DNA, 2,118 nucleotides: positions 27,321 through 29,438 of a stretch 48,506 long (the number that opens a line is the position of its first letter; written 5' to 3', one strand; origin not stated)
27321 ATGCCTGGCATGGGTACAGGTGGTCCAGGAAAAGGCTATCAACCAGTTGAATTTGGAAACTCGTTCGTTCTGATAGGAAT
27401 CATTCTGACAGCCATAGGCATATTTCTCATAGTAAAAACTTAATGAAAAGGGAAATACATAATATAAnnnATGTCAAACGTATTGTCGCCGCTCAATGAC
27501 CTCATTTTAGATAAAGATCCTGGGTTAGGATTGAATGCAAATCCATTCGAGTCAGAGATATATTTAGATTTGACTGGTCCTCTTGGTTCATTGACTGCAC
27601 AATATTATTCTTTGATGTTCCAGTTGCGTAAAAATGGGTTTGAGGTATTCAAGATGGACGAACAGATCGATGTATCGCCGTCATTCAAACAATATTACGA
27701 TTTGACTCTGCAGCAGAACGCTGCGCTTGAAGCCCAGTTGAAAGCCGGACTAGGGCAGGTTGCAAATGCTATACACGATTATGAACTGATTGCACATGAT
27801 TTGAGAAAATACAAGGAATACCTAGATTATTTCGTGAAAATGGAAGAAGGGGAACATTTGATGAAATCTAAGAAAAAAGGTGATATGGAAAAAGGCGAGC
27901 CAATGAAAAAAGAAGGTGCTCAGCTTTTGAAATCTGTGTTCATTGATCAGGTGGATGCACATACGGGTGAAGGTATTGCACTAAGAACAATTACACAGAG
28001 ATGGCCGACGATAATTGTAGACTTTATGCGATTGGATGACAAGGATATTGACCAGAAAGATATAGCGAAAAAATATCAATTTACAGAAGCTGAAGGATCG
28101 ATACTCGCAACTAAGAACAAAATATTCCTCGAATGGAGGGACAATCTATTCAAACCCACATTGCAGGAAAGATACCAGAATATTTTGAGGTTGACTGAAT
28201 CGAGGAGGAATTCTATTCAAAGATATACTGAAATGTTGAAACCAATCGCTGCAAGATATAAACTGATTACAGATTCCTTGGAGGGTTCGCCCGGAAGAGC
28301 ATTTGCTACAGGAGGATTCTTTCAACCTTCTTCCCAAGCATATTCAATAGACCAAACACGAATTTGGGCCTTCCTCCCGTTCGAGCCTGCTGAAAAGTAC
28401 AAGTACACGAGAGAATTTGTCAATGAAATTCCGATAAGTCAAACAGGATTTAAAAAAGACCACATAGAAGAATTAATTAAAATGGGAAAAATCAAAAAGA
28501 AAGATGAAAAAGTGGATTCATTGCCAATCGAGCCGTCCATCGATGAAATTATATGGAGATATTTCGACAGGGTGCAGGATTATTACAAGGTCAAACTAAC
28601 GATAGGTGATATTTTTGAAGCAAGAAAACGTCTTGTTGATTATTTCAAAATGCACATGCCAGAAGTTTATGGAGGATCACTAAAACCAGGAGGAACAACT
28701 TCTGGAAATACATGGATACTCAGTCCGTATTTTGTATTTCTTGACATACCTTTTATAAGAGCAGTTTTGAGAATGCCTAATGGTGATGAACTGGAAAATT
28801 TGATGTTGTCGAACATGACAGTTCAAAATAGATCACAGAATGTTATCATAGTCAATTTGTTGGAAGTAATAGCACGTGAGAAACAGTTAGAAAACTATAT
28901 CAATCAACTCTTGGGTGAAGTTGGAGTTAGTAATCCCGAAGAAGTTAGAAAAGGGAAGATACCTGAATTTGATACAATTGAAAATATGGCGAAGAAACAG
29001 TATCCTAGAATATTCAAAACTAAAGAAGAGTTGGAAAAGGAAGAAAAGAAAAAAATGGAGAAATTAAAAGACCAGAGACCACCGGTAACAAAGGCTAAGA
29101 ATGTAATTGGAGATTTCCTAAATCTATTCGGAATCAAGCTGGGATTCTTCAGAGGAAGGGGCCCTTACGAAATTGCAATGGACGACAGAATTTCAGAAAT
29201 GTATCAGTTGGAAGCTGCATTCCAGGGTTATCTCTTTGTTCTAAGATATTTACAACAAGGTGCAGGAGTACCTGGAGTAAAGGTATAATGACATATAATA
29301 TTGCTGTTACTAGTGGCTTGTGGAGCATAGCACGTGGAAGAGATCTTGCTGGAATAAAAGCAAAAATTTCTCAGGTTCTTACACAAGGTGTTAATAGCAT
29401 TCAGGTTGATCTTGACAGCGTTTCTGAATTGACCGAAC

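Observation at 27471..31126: Translationally coupled 605-aa unknown protein and a TIM-barrel carrying an insertion of about 250 residues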

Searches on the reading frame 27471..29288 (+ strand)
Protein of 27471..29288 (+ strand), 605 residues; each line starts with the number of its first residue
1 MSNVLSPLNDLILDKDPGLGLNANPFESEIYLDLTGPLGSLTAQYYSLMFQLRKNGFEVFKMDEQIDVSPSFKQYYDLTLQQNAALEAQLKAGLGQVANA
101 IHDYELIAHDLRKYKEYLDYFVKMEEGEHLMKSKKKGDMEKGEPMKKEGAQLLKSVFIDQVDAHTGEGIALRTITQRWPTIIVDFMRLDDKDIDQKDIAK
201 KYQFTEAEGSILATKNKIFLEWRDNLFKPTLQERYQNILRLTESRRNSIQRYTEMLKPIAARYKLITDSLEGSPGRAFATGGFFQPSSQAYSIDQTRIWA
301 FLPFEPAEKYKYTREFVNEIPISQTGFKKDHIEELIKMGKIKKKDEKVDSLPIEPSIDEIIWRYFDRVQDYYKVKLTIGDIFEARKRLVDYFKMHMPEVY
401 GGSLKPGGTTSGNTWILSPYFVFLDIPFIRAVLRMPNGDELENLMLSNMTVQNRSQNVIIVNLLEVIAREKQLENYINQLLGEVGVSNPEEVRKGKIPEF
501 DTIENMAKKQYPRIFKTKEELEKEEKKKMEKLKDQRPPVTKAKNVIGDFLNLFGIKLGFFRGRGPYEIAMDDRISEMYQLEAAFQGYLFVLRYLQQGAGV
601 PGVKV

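Call 3: search_protein_families(library=pfam, proteins=[window:27471-29288:+], max_evalue=1)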
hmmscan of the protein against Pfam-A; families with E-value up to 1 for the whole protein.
window:27471-29288:+ (605 aa): 4 families
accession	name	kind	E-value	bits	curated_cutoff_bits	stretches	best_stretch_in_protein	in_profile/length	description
PF21017.2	PHA01746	-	0.00049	20.3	24.4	1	76-146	48-114/132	PHA01746-like protein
PF09172.16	Vit_open_b-sht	-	0.022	14.5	23.7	1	461-561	50-144/303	Vitellinogen, open beta-sheet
PF25703.1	AcrF31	-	0.041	14.4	27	1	102-129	5-32/52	Anti-CRISPR protein F31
PF24984.1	HEAT_EF3_GNC1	-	0.23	12.3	27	1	450-484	34-68/91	Elongation factor 3/GNC1 HEAT repeat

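Call 8: search_solved_structures(query=window:27471-29288:+, max_evalue=10)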
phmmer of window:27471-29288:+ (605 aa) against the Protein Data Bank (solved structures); distinct sequences matched with E-value up to 10: 5.
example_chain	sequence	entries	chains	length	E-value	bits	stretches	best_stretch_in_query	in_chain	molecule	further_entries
1vhf_A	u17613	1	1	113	0.18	13.6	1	491-552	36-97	periplasmic divalent cation tolerance protein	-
1o5j_A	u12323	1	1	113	0.19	13.5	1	490-552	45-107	periplasmic divalent cation tolerance protein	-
1kr4_A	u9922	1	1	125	0.34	12.7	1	491-552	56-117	Protein TM1056, cutA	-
8t6c_E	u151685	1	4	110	0.37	12.6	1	507-555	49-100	T33-18.2 : A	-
1vct_A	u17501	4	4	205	0.38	12.5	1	29-114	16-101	hypothetical protein PH0236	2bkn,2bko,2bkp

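Call 11: find_homologous_proteins(query=window:27471-29288:+)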
Query window:27471-29288:+ (605 aa): 161 proteins with E <= 0.001 among 7786 candidates; the best 120 are listed.
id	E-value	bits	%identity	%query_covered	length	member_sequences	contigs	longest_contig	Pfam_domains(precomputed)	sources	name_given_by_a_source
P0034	0.0e+0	1362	100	100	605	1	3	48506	-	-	-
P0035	1.7e-253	861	65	100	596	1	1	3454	-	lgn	-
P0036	6.5e-245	832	63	98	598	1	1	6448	-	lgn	-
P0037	1.8e-240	818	61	100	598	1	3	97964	-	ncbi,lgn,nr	ncbi:MAG: hypothetical protein HYW23_00080 [Candidatus Aenigmarchaeota archaeon]|nr:hypothetical pro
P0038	4.7e-237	806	63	100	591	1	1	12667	-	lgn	-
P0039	1.2e-233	795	60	100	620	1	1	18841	-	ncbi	-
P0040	5.7e-232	790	60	100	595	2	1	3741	-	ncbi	-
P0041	6.3e-231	786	58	98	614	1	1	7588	-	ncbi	-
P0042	7.5e-230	783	61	100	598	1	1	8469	-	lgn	-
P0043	4.9e-228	777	58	100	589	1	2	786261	-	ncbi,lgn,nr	ncbi:MAG: hypothetical protein HYW24_00465 [Candidatus Aenigmarchaeota archaeon]|nr:hypothetical pro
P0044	5.6e-228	776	60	100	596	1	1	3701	-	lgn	-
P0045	1.1e-224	766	61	100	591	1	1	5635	-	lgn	-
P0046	2.6e-223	761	59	100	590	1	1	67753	-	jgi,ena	-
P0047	3.4e-223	761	58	98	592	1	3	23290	-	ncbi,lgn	-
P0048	1.4e-222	759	57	100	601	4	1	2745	-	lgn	-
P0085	4.1e-145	503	44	98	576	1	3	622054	-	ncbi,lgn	ncbi:MAG: hypothetical protein QXQ18_00865 [Candidatus Aenigmatarchaeota archaeon]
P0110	1.8e-132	461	42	97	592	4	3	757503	-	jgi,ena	jgi:hypothetical protein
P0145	1.5e-90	323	35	99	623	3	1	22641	-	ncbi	ncbi:MAG: hypothetical protein QXF88_00950 [Candidatus Aenigmatarchaeota archaeon]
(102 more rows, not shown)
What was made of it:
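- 27471..29288 (+): ORF-A, 605 aa (a TTG at 27468 would give 606). An alpha/beta base (strands 29-37, 58-68, 290-304, 420-434, 440-455) carries a long antiparallel coiled coil (helices 73-132 and 206-271). The tip segment (~150-230: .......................) is very conserved. A disordered Lys/Glu-rich stretch spans 484-538. No known family or fold. 161 homologues (call 11).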

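Call 22: search_protein_families(library=ncbifam, proteins=[window:27471-29288:+], max_evalue=1)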
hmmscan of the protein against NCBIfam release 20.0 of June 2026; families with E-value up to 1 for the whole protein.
window:27471-29288:+ (605 aa): 0 families
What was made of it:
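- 27471..29288 (+): No Pfam or NCBIfam hit (calls 3, 22).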

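Call 30: find_encoding_contigs(protein=P0110, flank=8000, max_places=1)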
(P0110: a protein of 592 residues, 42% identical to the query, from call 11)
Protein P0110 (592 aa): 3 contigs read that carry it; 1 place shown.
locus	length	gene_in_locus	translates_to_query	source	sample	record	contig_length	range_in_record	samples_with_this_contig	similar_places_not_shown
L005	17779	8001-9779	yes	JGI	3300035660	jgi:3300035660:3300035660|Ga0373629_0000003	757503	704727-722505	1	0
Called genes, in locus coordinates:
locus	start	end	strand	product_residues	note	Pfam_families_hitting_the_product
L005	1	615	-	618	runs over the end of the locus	PF02934:GatB_N, PF02938:GAD, PF02637:GatB_Yqey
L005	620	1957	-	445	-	PF18195:GatD_N, PF00710:Asparaginase, PF17763:Asparaginase_C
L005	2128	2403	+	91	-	-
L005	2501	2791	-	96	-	-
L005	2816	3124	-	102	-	PF13847:Methyltransf_31, PF08241:Methyltransf_11 (weak), PF13649:Methyltransf_25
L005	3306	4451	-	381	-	PF01926:MMR_HSR1, PF08438:YGR210-like_G4, PF02824:TGS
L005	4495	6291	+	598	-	PF12837:Fer4_6 (faint), PF02463:SMC_N (faint), PF00005:ABC_tran, PF13304:AAA_21 (faint), PF00005:ABC_tran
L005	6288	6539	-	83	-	-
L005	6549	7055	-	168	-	-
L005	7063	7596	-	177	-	-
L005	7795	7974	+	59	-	-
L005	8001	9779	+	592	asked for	-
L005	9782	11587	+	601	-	-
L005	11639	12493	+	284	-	PF01909:NTP_transf_2, PF18765:Polbeta (weak)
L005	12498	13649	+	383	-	PF01909:NTP_transf_2, PF18765:Polbeta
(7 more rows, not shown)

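Call 31: find_encoding_contigs(protein=P0145, flank=8000, max_places=1)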
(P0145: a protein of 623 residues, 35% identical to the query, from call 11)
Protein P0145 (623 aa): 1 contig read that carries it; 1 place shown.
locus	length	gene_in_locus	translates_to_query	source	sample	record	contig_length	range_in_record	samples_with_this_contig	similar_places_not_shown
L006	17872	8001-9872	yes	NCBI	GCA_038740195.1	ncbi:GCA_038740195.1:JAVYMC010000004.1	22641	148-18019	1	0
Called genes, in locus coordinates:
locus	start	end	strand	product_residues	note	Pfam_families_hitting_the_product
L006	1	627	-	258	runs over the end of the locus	PF00149:Metallophos, PF12850:Metallophos_2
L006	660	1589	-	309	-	PF12705:PDDEXK_1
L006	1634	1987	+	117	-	-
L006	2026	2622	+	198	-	PF13207:AAA_17, PF13238:AAA_18 (weak)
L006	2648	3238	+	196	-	PF00265:TK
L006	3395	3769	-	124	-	PF02381:MraZ (faint)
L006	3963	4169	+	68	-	-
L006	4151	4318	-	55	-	-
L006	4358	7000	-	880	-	PF26549:Tricorn_N, PF26550:Tricorn_2nd, PF07676:PD40, PF26549:Tricorn_N, PF26549:Tricorn_N, PF26549:Tricorn_N, PF07676:PD40, PF26549:Tricorn_N, +7 more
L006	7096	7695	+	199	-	PF02223:Thymidylate_kin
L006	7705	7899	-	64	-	-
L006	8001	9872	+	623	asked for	-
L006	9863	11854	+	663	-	-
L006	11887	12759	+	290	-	PF01909:NTP_transf_2, PF18765:Polbeta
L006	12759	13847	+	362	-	PF01909:NTP_transf_2, PF18765:Polbeta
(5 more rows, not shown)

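Call 32: find_encoding_contigs(protein=P0085, flank=8000, max_places=1)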
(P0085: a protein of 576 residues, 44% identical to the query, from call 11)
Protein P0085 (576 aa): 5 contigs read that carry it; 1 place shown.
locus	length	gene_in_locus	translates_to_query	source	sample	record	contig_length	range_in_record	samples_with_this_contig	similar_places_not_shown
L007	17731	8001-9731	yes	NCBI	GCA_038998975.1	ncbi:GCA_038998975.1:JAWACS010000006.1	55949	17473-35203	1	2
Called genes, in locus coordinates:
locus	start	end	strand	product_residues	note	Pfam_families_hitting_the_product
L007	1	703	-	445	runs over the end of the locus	PF18195:GatD_N, PF00710:Asparaginase, PF17763:Asparaginase_C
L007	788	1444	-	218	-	PF00702:Hydrolase, PF13419:HAD_2, PF13242:Hydrolase_like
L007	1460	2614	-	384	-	PF01926:MMR_HSR1, PF08438:YGR210-like_G4, PF02824:TGS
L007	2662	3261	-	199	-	PF04893:Yip1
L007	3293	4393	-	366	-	PF00348:polyprenyl_synt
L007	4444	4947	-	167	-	-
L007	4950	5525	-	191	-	PF13404:HTH_AsnC-type, PF13412:HTH_24, PF01037:AsnC_trans_reg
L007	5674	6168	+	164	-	-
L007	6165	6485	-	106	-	-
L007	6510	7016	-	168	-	-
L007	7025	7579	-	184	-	-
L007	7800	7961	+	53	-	-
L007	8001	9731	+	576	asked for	-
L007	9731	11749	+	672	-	-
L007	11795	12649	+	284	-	PF22600:MTPAP-like_central (faint), PF01909:NTP_transf_2, PF18765:Polbeta (weak)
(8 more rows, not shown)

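Call 36: predict_structure(alignment_id=A2)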
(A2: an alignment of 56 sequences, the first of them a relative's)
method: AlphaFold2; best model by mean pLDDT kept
length: 605 residues; sequences in the alignment: 56
mean_pLDDT: 79.0   pTM: 0.71
mean pLDDT of the five models: 79.0, 77.3, 74.8, 73.6, 73.6
residues with pLDDT >= 90: 172; 70-90: 287; 50-70: 83; < 50: 63
segments of 3 or more residues with pLDDT < 50: 7-9, 402-404, 484-507, 515-521, 524-538, 603-605
pLDDT, mean of each block of 10 residues (from residue 1): 55 75 77 89 91 91 85 84 89 88 87 90 89 84 89 91 80 86 90 88 89 91 92 90 87 87 79 56 67 90 75 66 92 92 91 90 90 91 95 72 51 81 92 89 88 92 93 84 48 38 46 50 44 42 62 56 68 78 88 86 52
secondary structure, 60 per line:
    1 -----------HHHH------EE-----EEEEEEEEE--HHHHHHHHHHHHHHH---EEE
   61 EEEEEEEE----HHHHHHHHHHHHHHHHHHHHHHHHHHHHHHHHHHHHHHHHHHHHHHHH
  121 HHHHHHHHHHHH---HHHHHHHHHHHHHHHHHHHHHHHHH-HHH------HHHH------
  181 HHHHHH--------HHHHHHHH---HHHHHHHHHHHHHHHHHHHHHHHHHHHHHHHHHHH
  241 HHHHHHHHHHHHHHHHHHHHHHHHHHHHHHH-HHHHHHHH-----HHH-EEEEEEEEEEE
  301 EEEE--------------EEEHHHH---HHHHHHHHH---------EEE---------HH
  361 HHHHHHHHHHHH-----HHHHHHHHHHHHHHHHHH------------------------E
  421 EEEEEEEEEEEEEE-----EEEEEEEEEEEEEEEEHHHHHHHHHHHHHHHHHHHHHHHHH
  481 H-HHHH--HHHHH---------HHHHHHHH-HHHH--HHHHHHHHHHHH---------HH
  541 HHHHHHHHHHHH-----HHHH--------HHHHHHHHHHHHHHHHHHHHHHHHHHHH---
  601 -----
elements in order: H12-15 E29-37 H40-54 E58-68 H73-132 H136-160 H171-174 H181-186 H195-202 H206-271 H273-280 E290-304 E319-321 H322-325 H329-337 E347-349 H359-372 H378-395 E420-434 E440-455 H456-481 H483-486 H489-493 H503-510 H512-515 H518-529 H539-552 H558-561 H570-597
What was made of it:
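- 27471..29288 (+): AF2 pLDDT 79, pTM 0.71 (call 36).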

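Call 39: fold_search(model_id=the predicted structure, library=pdb)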
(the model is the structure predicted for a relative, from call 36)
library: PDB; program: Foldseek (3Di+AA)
matches with E <= 10: 483; with E <= 0.001: 0
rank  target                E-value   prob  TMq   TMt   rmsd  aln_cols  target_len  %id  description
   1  5ayh                  2.3e-01  0.57  0.13  0.26  17.7       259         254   13  Structure of the entire dynein stalk region (released 2015-12-16)
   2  5xei                  2.7e-01  0.33  0.12  0.13  21.9       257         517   14  Crystal structure of the Smc head domain with a coiled coil and joint derived from Pyrococcus yayanosii (released 2017-06-07)
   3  6d3g_D                3.7e-01  0.04  0.05  0.08  22.1       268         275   13  PER-2 class A extended-spectrum beta-lactamase crystal structure in complex with avibactam at 2.4 Angstrom resolution (released 2019-04-24)
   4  4d2o_A                4.0e-01  0.06  0.06  0.11  21.6       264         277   11  Crystal structure of the class A extended-spectrum beta-lactamase PER- 2 (released 2014-05-21)
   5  9hmx_A                4.6e-01  0.35  0.09  0.27  20.1       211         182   11  Structure of SteB-RipA complex from Mycobacterium tuberculosis (released 2025-07-30)
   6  6d3g_B                4.6e-01  0.06  0.06  0.11  21.8       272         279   11  PER-2 class A extended-spectrum beta-lactamase crystal structure in complex with avibactam at 2.4 Angstrom resolution (released 2019-04-24)
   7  1e25                  5.5e-01  0.04  0.06  0.10  21.5       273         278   11  The high resolution structure of PER-1 class A beta-lactamase (released 2000-11-06)
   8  6ewy                  6.1e-01  0.23  0.10  0.24  20.9       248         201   10  RipA Peptidoglycan hydrolase (Rv1477, Mycobacterium tuberculosis) N-terminal domain (released 2018-05-02)
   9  6dgu_A                6.1e-01  0.04  0.06  0.11  21.5       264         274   10  PER-2 class A extended-spectrum beta-lactamase crystal structure at 2.69 Angstrom resolution (released 2019-05-22)
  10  4ddq_E                7.3e-01  0.25  0.06  0.08  19.6       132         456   14  Structural plasticity of the Bacillus subtilis GyrA homodimer (released 2013-02-13)
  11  8f6q_A                7.3e-01  0.18  0.09  0.21  27.8       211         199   16  CryoEM structure of designed modular protein oligomer C8-71 (released 2023-11-29)
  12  6v4w_B                7.3e-01  0.08  0.04  0.08  19.9       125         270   12  The crystal structure of a beta-lactamase from Chitinophaga pinensis DSM 2588 (released 2019-12-18)
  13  3wuq                  8.0e-01  0.77  0.17  0.37  18.7       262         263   14  Structure of the entire stalk region of the dynein motor domain (released 2014-08-06)
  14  6dgu_B                8.0e-01  0.03  0.05  0.09  21.2       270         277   11  PER-2 class A extended-spectrum beta-lactamase crystal structure at 2.69 Angstrom resolution (released 2019-05-22)
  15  6sue_A                8.3e-01  0.13  0.09  0.03  32.7       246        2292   15  Structure of Photorhabdus luminescens Tc holotoxin pore, Mutation TccC3-D651A (released 2019-11-06)
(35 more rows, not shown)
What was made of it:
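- On SMC/Rad50-like coiled-coil ATPases (considered for ORF-A): The Foldseek similarity is limited to the coiled coil (E 0.27, call 39).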

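Call 41: find_related_loci(query=A2, collection=genome_contigs, flank=10000)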
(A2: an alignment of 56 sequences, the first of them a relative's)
Query A2 (605 aa) in genome_contigs; peptide patterns used: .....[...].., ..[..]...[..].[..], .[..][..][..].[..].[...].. (x = any residue, [..] = any of these).
269 stretches matched a pattern; 214 encode a relative of the query (tblastn E <= 1e-3); the best 80 are kept; 80 distinct loci.
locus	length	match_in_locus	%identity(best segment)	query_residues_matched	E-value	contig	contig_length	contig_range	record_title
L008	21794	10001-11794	61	1-605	0e+0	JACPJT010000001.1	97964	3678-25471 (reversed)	MAG: Candidatus Aenigmatarchaeota archaeon isolate NC_groundwater_475_Ag_S-0.1um_40_10 S35_SO-1_scaffold_2664, whole gen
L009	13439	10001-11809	59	1-605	0e+0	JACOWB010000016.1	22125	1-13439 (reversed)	MAG: Candidatus Aenigmatarchaeota archaeon isolate NC_groundwater_115_Ag_B-0.1um_41_10 S3_GD2017_2_B1_scaffold_2244, who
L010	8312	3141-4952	57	1-605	0e+0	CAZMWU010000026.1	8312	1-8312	MAG TPA_asm: uncultured archaeon isolate binchicken_co38_184 genome assembly, contig: NODE_18230_length_8312_cov_7.49957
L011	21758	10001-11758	58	1-605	0e+0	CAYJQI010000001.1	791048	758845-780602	MAG TPA_asm: uncultured archaeon isolate ERP125453_co1_263 genome assembly, contig: NODE_1_length_791048_cov_12.409087,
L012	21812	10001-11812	56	1-605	0e+0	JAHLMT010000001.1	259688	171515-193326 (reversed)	MAG: Candidatus Aenigmatarchaeota archaeon isolate QQ_2_bin_128 NODE_1_length_259688_cov_15.1845, whole genome shotgun s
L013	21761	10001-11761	56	1-605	0e+0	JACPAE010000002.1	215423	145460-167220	MAG: Candidatus Aenigmatarchaeota archaeon isolate NC_groundwater_223_Ag_S-0.2um_43_16 S5_GD2017_2_S2_scaffold_109, whol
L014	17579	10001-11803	58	1-605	0e+0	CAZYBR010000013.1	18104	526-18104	MAG TPA_asm: uncultured archaeon isolate binchicken_co134_899 genome assembly, contig: NODE_6581_length_18104_cov_6.9912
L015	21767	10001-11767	58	1-605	0e+0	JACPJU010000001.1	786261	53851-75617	MAG: Candidatus Aenigmatarchaeota archaeon isolate NC_groundwater_476_Ag_S-0.1um_40_17 S35_SO-1_scaffold_95073, whole ge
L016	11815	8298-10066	60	1-605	2e-164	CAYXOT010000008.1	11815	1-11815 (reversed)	MAG TPA_asm: uncultured archaeon isolate binchicken_co21_401 genome assembly, contig: NODE_4165_length_11815_cov_5.85773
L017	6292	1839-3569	46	16-605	5e-164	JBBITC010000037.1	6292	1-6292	MAG: Candidatus Aenigmatarchaeota archaeon isolate STF170223_bin_388 NODE_3296_length_6292_cov_4.517076, whole genome sh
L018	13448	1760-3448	46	17-604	4e-159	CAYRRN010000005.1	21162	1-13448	MAG TPA_asm: uncultured archaeon isolate binchicken_co71_176 genome assembly, contig: NODE_1065_length_21162_cov_5.50632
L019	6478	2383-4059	45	16-602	2e-159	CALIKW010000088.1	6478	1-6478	MAG: uncultured archaeon isolate S1_Bin_METABAT__101 genome assembly, contig: c_000001003069, whole genome shotgun seque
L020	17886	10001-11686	44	14-605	2e-155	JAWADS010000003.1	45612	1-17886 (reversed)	MAG: Candidatus Aenigmatarchaeota archaeon isolate QQ_201808_bins_23 QQ_201808_bins_23_scaffold_3, whole genome shotgun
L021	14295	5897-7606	44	18-602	2e-154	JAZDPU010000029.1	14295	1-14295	MAG: Candidatus Aenigmatarchaeota archaeon isolate MEGAHIT-group-0.859 k141_7739611, whole genome shotgun sequence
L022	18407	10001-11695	44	17-605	2e-151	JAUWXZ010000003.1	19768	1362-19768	MAG: Candidatus Aenigmatarchaeota archaeon isolate CSMAG_2697 CSMAG_2697_k141_2239134_length_19768_cov_8.0000, whole gen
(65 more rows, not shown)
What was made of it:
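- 27471..29288 (+): Relatives in 214 GTDB species genomes (call 41).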
